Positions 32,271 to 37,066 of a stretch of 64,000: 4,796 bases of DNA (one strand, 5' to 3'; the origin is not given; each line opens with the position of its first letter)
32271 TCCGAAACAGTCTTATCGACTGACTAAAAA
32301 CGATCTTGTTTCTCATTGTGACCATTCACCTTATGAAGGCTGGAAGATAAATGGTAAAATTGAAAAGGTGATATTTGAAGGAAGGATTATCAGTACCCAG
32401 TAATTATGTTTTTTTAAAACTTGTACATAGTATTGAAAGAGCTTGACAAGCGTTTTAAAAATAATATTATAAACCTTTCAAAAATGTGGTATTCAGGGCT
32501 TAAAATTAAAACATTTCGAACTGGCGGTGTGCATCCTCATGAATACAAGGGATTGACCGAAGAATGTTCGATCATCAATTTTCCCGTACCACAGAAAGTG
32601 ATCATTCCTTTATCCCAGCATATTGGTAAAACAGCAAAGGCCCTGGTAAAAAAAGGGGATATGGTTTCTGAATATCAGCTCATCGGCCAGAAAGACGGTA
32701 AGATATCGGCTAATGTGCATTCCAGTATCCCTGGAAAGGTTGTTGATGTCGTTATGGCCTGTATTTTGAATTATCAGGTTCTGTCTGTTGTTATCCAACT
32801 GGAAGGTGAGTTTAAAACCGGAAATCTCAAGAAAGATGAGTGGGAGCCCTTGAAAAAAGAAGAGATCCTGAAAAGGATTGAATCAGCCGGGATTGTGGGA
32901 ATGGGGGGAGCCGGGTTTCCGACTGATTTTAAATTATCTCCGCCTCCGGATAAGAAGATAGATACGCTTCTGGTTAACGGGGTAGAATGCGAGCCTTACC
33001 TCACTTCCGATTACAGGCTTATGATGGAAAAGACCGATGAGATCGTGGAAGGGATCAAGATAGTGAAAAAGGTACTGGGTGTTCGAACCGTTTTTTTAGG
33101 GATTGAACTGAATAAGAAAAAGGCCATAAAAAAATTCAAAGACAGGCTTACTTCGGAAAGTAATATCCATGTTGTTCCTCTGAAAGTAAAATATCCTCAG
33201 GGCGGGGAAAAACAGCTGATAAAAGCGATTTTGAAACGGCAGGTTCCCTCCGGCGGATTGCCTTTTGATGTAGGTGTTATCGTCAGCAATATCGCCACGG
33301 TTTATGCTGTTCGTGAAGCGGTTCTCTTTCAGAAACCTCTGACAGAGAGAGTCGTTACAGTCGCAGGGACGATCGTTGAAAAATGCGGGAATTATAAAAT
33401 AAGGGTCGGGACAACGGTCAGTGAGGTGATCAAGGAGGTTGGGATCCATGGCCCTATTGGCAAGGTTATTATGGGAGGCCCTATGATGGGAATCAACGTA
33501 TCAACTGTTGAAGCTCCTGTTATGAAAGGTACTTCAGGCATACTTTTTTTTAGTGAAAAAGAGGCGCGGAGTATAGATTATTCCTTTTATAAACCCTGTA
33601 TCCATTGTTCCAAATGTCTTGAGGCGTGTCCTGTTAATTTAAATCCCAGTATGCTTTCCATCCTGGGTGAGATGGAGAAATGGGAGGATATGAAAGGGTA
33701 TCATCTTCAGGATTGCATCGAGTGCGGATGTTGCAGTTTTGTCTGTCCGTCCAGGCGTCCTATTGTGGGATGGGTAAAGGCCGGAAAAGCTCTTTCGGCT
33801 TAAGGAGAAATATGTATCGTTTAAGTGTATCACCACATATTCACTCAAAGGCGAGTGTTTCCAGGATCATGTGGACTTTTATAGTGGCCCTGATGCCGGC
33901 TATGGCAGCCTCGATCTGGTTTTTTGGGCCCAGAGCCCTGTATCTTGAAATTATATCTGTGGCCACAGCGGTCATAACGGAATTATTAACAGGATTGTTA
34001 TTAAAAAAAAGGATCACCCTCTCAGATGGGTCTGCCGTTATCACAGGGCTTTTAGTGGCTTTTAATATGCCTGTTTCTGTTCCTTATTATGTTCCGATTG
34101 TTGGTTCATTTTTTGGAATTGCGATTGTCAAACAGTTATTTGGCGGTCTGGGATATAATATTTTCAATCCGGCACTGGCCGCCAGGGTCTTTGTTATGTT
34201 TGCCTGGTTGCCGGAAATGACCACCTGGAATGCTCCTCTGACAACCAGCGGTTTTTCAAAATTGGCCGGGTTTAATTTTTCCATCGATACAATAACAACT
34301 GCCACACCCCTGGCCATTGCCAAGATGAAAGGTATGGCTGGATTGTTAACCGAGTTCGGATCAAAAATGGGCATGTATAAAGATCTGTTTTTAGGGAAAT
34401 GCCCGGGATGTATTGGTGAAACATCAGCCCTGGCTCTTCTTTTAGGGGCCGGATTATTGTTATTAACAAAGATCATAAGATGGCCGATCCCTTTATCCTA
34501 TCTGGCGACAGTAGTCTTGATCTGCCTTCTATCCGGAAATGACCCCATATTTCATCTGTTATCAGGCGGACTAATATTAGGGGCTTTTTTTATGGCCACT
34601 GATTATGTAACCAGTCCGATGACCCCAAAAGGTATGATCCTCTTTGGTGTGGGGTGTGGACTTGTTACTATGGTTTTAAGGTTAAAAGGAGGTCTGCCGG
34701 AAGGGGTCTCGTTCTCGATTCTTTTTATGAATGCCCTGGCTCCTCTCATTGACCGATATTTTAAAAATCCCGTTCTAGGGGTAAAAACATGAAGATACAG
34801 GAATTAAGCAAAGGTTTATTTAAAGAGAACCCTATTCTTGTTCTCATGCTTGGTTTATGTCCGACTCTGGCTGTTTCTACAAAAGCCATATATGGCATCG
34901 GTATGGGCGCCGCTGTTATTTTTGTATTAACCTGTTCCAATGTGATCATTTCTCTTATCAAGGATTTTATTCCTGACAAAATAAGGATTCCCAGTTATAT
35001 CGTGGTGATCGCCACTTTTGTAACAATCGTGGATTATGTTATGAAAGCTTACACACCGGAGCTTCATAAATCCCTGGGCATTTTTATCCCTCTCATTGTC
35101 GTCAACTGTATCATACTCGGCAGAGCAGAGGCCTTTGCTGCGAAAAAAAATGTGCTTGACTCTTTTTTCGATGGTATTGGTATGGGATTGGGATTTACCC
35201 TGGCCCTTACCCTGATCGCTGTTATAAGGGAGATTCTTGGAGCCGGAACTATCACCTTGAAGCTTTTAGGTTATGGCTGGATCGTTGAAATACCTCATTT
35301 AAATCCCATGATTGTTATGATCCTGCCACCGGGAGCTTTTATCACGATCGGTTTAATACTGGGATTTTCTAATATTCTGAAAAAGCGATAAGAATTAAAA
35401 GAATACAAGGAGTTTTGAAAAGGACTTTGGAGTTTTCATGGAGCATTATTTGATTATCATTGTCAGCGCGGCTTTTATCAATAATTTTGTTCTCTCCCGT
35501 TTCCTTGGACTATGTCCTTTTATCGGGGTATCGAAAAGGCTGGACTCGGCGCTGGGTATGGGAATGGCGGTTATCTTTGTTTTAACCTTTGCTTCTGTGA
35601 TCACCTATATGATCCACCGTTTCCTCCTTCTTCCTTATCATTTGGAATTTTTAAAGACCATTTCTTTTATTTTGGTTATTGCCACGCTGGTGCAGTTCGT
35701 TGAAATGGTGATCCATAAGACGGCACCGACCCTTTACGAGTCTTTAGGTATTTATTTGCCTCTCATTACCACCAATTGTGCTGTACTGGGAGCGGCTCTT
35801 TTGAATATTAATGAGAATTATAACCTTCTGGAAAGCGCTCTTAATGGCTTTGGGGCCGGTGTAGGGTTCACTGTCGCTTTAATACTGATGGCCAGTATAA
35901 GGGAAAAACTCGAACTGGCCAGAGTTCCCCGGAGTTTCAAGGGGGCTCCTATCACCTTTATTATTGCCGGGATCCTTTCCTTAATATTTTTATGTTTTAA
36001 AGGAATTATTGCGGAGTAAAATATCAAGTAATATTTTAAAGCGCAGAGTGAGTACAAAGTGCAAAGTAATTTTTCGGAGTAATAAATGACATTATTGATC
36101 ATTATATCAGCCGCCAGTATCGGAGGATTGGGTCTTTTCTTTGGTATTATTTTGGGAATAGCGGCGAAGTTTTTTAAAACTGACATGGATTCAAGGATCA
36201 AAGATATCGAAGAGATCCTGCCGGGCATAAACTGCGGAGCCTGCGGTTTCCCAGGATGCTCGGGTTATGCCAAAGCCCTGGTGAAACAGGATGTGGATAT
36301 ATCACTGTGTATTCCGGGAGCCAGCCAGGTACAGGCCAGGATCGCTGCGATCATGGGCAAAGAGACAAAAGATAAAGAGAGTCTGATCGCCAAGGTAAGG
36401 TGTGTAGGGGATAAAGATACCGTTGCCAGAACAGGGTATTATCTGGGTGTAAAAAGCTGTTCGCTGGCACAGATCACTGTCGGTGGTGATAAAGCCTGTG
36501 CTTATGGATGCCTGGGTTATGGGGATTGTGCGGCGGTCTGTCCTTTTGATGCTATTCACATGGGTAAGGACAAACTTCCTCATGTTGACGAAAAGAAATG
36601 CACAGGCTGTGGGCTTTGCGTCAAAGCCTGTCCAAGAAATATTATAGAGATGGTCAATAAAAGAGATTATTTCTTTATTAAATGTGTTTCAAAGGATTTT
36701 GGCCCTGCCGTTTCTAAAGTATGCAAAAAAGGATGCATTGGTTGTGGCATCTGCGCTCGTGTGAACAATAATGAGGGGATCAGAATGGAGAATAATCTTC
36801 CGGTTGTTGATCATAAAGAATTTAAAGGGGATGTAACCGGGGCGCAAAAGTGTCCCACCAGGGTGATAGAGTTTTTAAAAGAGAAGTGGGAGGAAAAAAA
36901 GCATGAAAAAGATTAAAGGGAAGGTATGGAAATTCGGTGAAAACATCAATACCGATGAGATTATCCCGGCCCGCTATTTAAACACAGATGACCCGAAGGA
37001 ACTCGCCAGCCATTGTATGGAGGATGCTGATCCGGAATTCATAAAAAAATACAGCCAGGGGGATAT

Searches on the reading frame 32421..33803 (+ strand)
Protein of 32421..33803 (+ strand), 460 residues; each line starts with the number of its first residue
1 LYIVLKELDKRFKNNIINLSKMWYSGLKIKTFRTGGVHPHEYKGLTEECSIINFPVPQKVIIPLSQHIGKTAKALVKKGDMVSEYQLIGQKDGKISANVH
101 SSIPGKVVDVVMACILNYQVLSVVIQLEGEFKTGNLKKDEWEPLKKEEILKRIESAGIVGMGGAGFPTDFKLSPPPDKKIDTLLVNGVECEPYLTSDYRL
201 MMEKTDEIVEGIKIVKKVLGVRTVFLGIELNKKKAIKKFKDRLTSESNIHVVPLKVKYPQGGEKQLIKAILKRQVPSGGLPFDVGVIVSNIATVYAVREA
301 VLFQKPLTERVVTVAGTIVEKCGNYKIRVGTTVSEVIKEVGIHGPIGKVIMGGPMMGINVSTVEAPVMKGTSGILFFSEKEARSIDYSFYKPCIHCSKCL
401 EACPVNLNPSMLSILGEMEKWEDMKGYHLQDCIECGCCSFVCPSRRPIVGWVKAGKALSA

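Call 54: search_protein_families(library=pfam, proteins=[window:32421-33803:+], max_evalue=0.00001)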
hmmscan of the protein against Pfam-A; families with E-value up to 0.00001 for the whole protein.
window:32421-33803:+ (460 aa): 4 families
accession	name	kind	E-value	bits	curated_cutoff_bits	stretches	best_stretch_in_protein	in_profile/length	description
PF01512.22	Complex1_51K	-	2.3e-52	177.3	31.2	1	153-298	1-149/150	Nuo51 FMN-binding domain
PF13375.12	RnfC_N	-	2.4e-25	88.9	25.6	1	34-129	4-100/101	RnfC Barrel sandwich hybrid domain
PF12838.12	Fer4_7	-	1.6e-06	28.9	27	1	393-444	2-50/52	4Fe-4S dicluster domain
PF10531.15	SLBB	-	3.8e-06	27.1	27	1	311-358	1-54/55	SLBB domain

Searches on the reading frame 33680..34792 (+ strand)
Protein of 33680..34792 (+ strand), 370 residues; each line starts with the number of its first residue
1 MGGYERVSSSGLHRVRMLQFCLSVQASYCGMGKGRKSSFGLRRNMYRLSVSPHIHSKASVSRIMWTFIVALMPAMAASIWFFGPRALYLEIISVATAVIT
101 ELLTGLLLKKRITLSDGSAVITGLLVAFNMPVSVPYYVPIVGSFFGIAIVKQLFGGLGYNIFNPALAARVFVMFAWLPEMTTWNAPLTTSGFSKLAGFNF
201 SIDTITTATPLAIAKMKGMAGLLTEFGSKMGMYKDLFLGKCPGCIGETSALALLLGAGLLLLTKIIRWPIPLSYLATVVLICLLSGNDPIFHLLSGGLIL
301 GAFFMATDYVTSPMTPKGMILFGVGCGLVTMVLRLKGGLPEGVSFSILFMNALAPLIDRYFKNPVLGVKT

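Call 54: search_protein_families(library=pfam, proteins=[window:33680-34792:+], max_evalue=0.00001)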
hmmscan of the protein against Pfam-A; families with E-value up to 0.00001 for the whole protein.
window:33680-34792:+ (370 aa): 1 family
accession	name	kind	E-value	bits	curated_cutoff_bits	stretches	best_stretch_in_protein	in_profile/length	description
PF03116.20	NQR2_RnfD_RnfE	-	1.1e-110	370.1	27.7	1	49-365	3-294/296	NQR2, RnfD, RnfE family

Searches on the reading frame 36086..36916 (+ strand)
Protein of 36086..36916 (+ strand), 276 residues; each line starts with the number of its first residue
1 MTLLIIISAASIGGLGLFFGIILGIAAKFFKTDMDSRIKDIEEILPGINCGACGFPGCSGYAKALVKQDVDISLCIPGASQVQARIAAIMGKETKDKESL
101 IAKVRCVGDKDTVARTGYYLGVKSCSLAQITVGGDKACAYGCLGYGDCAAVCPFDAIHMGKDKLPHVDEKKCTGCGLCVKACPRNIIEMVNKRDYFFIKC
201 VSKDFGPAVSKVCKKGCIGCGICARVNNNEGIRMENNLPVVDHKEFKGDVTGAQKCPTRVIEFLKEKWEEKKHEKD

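Call 54: search_protein_families(library=pfam, proteins=[window:36086-36916:+], max_evalue=0.00001)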
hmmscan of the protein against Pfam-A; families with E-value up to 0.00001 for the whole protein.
window:36086-36916:+ (276 aa): 9 families
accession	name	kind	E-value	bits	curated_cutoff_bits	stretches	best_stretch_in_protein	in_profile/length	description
PF04060.18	FeS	-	6e-14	51.9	23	1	45-77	1-33/33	Putative Fe-S cluster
PF00037.32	Fer4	-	6.1e-11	42.1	21.1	1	166-188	2-24/24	4Fe-4S binding domain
PF12838.12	Fer4_7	-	1.3e-10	42.1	27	1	142-186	2-52/52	4Fe-4S dicluster domain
PF14697.11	Fer4_21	-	7.5e-10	39.2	35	1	142-189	8-59/59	4Fe-4S dicluster domain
PF13187.11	Fer4_9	-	1.7e-09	38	27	1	142-186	2-51/52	4Fe-4S dicluster domain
PF25160.1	LdpA_Fe-S-bd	-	1.5e-08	34.7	27.6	1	148-191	9-47/49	LdpA Fe-S cluster-binding domain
PF12837.12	Fer4_6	-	1.9e-07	31.1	25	1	165-187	2-24/24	4Fe-4S binding domain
PF12797.12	Fer4_2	-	1.1e-06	28.6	24.5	1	165-183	3-21/22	4Fe-4S binding domain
PF13237.11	Fer4_10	-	3.6e-06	27.2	25.5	0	141-183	8-53/53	4Fe-4S dicluster domain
